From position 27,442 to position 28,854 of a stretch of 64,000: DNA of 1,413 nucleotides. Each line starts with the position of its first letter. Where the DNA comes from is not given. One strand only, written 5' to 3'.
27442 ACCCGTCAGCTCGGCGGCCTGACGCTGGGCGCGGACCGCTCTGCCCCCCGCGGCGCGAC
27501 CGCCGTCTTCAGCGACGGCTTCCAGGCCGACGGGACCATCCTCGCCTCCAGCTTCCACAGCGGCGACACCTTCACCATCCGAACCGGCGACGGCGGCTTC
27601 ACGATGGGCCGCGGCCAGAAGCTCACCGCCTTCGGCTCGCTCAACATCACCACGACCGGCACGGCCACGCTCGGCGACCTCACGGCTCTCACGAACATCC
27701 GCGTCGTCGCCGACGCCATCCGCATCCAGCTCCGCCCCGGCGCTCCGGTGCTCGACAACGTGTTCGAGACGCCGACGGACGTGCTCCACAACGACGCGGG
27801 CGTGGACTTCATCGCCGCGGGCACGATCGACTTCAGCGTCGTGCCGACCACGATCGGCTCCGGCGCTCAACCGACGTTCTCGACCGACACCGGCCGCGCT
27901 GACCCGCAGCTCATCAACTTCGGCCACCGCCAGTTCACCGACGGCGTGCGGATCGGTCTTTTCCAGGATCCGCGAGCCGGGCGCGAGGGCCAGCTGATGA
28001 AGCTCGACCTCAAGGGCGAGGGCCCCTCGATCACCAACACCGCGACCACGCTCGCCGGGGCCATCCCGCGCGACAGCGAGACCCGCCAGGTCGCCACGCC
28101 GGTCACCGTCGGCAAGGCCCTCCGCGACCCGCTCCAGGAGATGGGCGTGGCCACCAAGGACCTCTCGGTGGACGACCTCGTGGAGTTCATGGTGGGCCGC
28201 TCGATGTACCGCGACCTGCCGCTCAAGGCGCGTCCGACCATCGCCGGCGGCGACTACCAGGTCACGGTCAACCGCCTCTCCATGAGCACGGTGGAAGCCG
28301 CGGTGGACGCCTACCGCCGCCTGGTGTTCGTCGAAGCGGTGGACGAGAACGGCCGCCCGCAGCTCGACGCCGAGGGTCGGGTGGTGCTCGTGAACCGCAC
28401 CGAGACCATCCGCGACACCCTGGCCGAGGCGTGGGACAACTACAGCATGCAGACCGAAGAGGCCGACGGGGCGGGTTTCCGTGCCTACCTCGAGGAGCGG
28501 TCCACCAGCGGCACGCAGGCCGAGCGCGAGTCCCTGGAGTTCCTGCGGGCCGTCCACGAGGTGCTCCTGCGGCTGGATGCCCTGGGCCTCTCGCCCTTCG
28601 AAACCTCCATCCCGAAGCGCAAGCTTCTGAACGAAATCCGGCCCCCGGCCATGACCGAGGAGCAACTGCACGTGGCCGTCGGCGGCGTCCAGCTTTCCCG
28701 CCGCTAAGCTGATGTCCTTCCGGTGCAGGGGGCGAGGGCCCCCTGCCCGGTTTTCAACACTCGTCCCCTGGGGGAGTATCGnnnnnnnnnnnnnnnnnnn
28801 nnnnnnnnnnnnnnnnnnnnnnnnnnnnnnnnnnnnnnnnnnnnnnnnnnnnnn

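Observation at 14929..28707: Two-partner secretion adhesin system embedded between the two halves of the T6SS locus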

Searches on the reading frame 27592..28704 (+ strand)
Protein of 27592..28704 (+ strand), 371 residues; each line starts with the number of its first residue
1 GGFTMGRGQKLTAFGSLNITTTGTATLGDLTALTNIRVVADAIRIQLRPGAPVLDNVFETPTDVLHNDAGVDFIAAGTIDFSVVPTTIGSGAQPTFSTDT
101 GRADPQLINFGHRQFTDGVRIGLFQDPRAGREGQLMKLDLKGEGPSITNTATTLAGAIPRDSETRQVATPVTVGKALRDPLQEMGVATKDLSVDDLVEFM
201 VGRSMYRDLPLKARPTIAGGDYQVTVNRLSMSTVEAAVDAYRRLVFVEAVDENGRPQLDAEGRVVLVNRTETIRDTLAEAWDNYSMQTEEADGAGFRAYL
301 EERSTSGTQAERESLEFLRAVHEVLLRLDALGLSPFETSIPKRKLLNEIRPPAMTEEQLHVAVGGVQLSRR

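Call 22: search_protein_families(library=pfam, max_evalue=10, proteins=[window:27592-28704:+])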
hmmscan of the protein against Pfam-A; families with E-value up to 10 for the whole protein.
window:27592-28704:+ (371 aa): 0 families

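Call 23: search_protein_representatives(protein=window:27592-28704:+)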
Query: 371 residues. Proteins with E-value up to 0.001 (for the whole library): 384; up to 1e-10: 247; up to 1e-30: 85. The best 150 are listed.
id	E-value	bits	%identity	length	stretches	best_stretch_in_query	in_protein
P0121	2.8e-124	431.4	62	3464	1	2-371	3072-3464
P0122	2.4e-121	421.8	60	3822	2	82-370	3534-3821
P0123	2.1e-119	415.4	57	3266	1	1-365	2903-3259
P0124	1.4e-118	412.7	60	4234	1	1-369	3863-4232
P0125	1.6e-105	369.8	54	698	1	1-365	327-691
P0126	1.2e-104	366.9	55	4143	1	2-365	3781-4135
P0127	1.9e-99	349.8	50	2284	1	1-367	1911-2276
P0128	6.1e-97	341.5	51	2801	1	1-366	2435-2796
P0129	6.5e-94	331.6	49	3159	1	1-366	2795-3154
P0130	2.3e-90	319.9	49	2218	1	1-369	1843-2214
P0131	8.1e-81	288.5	47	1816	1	1-366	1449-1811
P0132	1.0e-79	284.9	46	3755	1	1-362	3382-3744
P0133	5.2e-77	276.0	54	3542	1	2-371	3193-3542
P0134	1.2e-76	274.8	39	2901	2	1-366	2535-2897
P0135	2.2e-76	274.0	42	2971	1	1-367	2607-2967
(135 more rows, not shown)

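Call 24: find_homologous_proteins(query=window:27592-28704:+)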
Query window:27592-28704:+ (371 aa): 1 proteins with E <= 0.001 among 8000 candidates.
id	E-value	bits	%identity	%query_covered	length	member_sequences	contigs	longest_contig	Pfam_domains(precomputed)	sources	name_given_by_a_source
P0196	1.9e-32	131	31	98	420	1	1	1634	-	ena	-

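Call 42: predict_structure(alignment_id=A2)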
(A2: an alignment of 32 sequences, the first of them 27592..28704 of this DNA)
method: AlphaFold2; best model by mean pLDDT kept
length: 371 residues; sequences in the alignment: 32
mean_pLDDT: 84.7   pTM: 0.56
mean pLDDT of the five models: 84.7, 84.1, 83.9, 82.1, 81.1
residues with pLDDT >= 90: 213; 70-90: 86; 50-70: 52; < 50: 20
segments of 3 or more residues with pLDDT < 50: 157-171, 367-371
pLDDT, mean of each block of 10 residues (from residue 1): 90 94 96 95 95 66 74 94 94 92 82 84 72 63 75 52 40 75 92 80 67 60 85 94 97 97 97 98 97 96 96 98 96 92 97 97 71 35
secondary structure, 60 per line:
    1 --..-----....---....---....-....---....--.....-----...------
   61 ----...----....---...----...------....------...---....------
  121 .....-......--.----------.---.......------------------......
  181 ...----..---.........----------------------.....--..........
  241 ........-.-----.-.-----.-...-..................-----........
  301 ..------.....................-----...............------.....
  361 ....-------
elements in order: E10-13 E17-20 E24-27 E29-32 E36-39 E42-46 E52-54 E65-67 E72-75 E79-81 E86-88 E95-98 E111-114 H121-124 H127-132 H150-156 H175-183 H193-201 H231-245 E246-248 E266-268 H270-287 H293-302 H309-329 H335-349 H356-364

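Call 45: fold_search(model_id=the predicted structure, library=pdb)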
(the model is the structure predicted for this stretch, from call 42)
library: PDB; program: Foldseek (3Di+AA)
matches with E <= 10: 577; with E <= 0.001: 0
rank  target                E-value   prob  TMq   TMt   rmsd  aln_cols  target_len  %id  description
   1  4hwi_B                2.9e-02  0.35  0.11  0.21  20.6       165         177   13  Crystal structure of ATBAG1 in complex with HSP70 (released 2013-05-29)
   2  5c5s_C                1.8e-01  0.30  0.17  0.25   6.4       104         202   16  Crystal Structure of human Myosin 9b RhoGAP domain at 2.2 angstrom (released 2015-11-25)
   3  3c7j_A                2.5e-01  0.07  0.09  0.14  18.8       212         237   16  Crystal structure of transcriptional regulator (GntR family member) from Pseudomonas syringae pv. tomato str. DC3000 (released 2008-02-26)
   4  9hve_I                2.6e-01  0.03  0.11  0.07  27.9       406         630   11  Native human eIF2-eIF2B complex (released 2025-11-19)
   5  4hwc_B                3.1e-01  0.23  0.11  0.39  10.0       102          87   16  Structure of ATBAG1 (released 2013-05-29)
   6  4hwh_A                3.1e-01  0.20  0.10  0.35  10.1        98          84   15  Crystal structure of ATBAG4 (released 2013-05-29)
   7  7cso_C                3.8e-01  0.06  0.12  0.11  21.9       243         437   11  Structure of Ephexin4 DH-PH-SH3 (released 2021-02-24)
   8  8env_H                4.8e-01  0.15  0.08  0.22  12.8        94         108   15  In situ cryo-EM structure of Pseudomonas phage E217 tail baseplate in C6 map (released 2023-07-26)
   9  1ign_A                4.8e-01  0.13  0.09  0.14  11.0       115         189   15  DNA-BINDING DOMAIN OF RAP1 IN COMPLEX WITH TELOMERIC DNA SITE (released 1997-01-27)
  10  3iug_B                4.8e-01  0.10  0.14  0.22  14.1       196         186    7  Crystal structure of the RhoGAP domain of RICS (released 2009-09-29)
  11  6ldm_A                4.8e-01  0.06  0.10  0.15  17.8       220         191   11  Structural basis of G-quadruplex DNA recognition by the yeast telomeric protein Rap1 (released 2020-03-18)
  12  9bei_A                4.8e-01  0.04  0.09  0.13  18.7       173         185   13  Cryo-EM structure of synthetic claudin-4 complex with Clostridium perfringens enterotoxin C-terminal domain, sFab COP- (released 2024-04-24)
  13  8oi2_B                5.5e-01  0.04  0.08  0.07  20.4       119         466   11  Crystal structure of Alb1 megabody in complex with human serum albumin (released 2024-04-03)
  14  6zuy_MODEL_1_A        5.8e-01  0.10  0.08  0.24  10.7        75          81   13  Human TFIIS N-terminal domain (TND) (released 2021-12-01)
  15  5wa4_C                5.8e-01  0.04  0.12  0.14  18.3       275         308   14  Pyridine synthase, TbtD, from thiomuracin biosynthesis bound to an N-terminal leader peptide fragment (released 2017-11-22)
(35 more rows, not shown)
